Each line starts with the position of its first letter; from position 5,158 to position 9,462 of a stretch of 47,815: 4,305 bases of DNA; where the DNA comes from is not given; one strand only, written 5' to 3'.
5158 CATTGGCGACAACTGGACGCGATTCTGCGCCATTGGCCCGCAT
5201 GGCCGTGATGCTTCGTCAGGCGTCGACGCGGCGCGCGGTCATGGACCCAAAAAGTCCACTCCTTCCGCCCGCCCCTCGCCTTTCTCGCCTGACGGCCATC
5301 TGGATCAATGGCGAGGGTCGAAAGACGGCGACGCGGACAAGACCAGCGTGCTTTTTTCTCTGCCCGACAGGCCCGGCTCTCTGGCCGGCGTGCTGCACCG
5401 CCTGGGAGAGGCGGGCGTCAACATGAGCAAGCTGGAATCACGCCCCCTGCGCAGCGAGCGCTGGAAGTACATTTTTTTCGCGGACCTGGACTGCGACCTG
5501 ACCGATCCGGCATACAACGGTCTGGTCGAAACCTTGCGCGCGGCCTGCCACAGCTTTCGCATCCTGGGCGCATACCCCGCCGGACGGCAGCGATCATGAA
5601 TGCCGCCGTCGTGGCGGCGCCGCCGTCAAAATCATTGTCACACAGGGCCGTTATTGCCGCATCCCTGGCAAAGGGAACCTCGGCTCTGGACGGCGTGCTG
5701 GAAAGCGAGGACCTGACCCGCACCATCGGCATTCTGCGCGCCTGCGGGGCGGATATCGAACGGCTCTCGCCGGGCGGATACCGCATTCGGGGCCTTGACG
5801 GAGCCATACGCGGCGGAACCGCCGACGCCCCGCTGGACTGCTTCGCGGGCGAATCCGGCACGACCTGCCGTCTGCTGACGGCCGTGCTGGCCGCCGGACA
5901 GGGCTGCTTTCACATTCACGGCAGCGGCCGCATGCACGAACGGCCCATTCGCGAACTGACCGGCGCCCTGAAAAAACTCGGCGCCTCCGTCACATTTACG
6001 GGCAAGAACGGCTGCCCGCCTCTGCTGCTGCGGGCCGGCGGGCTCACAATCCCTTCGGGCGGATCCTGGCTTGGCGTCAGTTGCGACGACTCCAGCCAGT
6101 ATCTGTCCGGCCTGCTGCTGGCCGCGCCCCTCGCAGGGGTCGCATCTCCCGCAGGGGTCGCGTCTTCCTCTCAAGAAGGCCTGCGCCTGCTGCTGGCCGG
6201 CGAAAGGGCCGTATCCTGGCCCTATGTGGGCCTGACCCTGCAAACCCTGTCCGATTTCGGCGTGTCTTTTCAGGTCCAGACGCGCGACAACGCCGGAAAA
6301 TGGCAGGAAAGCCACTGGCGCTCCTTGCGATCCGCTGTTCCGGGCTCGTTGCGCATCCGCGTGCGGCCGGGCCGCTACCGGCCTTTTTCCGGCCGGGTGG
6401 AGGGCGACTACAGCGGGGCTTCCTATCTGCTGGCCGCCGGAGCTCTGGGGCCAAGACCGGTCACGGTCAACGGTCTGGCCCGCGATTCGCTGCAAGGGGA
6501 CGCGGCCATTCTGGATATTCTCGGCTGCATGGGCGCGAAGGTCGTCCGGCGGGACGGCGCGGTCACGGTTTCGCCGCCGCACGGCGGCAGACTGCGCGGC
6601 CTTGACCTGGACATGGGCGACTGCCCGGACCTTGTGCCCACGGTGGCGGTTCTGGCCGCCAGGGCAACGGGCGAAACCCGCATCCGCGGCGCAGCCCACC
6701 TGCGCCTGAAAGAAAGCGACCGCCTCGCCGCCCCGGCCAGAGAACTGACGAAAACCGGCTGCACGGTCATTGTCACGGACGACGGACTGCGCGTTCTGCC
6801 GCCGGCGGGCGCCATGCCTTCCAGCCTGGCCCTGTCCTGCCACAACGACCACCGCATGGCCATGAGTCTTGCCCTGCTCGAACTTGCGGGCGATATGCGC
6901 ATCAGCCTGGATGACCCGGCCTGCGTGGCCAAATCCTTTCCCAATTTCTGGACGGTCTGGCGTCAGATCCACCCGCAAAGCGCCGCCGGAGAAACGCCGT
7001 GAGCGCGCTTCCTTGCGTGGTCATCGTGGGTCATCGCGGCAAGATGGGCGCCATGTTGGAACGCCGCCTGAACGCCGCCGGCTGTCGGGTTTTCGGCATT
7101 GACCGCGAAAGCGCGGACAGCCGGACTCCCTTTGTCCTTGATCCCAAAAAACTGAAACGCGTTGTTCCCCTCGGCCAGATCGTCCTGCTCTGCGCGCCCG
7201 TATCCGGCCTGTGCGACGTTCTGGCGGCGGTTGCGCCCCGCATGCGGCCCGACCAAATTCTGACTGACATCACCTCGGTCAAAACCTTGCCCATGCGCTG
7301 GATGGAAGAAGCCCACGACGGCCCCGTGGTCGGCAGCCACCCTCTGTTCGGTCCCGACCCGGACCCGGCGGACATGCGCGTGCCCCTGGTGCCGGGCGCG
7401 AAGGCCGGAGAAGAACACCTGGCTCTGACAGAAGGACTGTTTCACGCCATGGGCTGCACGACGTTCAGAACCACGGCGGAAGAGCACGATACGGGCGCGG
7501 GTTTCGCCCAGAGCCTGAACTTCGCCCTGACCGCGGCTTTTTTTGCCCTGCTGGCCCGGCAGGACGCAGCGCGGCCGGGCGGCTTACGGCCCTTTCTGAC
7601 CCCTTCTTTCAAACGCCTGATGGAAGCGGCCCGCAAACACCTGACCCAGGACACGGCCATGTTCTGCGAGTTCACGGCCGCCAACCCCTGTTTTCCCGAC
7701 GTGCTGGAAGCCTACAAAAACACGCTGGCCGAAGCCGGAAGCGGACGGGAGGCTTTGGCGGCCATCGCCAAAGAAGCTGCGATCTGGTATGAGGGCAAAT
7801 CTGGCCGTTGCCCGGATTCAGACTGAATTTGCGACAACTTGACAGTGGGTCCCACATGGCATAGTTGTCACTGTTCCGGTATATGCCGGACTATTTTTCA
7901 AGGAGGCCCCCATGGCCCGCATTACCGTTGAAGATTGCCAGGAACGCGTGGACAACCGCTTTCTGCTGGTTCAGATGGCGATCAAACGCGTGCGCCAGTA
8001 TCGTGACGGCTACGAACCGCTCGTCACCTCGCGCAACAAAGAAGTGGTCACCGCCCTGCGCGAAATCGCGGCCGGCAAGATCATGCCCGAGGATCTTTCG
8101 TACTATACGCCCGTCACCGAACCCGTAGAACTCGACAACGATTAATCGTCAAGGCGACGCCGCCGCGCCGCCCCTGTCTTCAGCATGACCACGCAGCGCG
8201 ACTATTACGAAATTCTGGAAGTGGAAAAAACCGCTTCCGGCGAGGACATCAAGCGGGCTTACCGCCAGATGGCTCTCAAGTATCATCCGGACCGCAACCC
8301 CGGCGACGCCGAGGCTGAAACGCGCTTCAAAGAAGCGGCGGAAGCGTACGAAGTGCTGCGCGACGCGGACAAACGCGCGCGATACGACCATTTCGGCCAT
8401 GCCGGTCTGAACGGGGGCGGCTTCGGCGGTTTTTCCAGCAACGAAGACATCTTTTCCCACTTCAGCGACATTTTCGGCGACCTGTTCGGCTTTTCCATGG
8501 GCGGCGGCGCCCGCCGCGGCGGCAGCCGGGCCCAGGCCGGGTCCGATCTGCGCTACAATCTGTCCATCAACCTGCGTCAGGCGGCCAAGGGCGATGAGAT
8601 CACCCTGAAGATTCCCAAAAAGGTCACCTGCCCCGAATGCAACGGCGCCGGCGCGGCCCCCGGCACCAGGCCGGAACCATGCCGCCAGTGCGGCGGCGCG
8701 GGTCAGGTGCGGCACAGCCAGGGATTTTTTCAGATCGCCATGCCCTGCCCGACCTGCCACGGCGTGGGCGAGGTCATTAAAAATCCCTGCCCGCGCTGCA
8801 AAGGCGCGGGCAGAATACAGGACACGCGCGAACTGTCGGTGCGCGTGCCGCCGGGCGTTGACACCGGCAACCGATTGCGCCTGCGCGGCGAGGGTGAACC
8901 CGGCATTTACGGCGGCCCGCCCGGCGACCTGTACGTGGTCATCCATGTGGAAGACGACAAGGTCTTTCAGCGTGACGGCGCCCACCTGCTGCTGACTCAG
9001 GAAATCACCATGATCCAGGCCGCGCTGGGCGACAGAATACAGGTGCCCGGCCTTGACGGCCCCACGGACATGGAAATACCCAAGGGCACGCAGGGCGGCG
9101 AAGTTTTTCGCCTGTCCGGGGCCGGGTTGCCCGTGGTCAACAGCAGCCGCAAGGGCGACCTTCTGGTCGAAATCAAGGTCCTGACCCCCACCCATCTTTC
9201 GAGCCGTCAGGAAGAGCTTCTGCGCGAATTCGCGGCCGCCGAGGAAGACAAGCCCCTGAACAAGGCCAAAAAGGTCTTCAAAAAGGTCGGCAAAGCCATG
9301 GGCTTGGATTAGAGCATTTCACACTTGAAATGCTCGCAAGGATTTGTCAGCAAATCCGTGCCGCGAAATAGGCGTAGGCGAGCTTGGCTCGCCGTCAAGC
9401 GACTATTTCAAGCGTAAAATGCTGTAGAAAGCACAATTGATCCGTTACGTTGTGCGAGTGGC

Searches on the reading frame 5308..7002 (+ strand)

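Call 14: search_protein_families(library=pfam, proteins=[window:5308-7002:+], max_evalue=0.00001)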
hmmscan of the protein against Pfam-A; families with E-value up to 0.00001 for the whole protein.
window:5308-7002:+ (564 aa): 1 family
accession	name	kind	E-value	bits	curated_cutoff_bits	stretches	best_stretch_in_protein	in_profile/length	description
PF00275.25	EPSP_synthase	-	2.3e-80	270.8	22.8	2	349-550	216-416/417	EPSP synthase (3-phosphoshikimate 1-carboxyvinyltransferase)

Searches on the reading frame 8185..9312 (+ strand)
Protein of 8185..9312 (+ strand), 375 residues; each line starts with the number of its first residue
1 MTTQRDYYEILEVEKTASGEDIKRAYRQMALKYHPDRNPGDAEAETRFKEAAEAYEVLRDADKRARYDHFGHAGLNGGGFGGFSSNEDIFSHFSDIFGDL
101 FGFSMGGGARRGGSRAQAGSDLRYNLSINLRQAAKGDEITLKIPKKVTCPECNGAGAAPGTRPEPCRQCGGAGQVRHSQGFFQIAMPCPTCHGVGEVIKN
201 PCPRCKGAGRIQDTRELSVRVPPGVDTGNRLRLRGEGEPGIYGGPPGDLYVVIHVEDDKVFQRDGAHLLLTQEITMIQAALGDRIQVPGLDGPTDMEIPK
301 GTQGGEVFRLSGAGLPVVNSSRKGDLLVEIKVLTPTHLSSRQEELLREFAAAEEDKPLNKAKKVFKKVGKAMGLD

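Call 14: search_protein_families(library=pfam, proteins=[window:8185-9312:+], max_evalue=0.00001)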
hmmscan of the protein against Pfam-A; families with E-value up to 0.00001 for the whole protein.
window:8185-9312:+ (375 aa): 3 families
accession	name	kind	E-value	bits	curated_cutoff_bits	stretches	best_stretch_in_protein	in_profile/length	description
PF01556.23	DnaJ_C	-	1.4e-46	158.7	26.6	1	122-335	1-152/152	DnaJ C terminal domain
PF00226.36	DnaJ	-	1.7e-26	92.5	27.8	1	6-68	1-63/63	DnaJ domain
PF00684.25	DnaJ_CXXCXGXG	-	1.5e-16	60.9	32.7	1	149-209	1-65/65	DnaJ central domain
